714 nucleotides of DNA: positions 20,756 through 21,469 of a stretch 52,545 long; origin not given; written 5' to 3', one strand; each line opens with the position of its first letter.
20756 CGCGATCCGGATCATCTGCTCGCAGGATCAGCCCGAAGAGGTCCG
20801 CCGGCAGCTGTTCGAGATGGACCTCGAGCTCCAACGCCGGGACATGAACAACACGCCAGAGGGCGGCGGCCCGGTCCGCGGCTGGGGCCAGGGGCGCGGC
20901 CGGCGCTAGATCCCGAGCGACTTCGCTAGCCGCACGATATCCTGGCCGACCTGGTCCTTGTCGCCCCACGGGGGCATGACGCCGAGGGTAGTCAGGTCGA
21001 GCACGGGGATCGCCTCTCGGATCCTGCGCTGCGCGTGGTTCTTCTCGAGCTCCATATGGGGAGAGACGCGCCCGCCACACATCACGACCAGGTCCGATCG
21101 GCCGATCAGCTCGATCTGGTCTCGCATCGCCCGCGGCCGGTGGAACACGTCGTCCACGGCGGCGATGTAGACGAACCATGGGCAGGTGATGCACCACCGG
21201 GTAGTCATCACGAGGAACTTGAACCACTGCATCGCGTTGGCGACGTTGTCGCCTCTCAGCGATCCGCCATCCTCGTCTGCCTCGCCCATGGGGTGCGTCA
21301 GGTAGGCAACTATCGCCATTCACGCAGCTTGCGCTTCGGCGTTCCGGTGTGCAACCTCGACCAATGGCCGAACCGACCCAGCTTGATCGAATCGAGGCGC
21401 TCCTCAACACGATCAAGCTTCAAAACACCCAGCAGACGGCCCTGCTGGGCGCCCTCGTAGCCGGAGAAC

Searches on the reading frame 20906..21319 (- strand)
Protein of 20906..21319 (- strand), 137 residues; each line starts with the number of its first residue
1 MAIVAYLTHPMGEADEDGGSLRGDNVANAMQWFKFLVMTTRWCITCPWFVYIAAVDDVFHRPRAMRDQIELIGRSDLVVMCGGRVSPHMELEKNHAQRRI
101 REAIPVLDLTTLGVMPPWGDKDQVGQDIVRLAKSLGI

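Call 50: search_protein_families(library=pfam, proteins=[window:20906-21319:-], max_evalue=0.01)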
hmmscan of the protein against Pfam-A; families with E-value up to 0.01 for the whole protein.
window:20906-21319:- (137 aa): 1 family
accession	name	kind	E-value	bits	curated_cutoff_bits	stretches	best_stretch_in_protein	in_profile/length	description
PF24963.1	DUF7768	-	0.0012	19.6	26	1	24-99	15-91/98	Domain of unknown function (DUF7768)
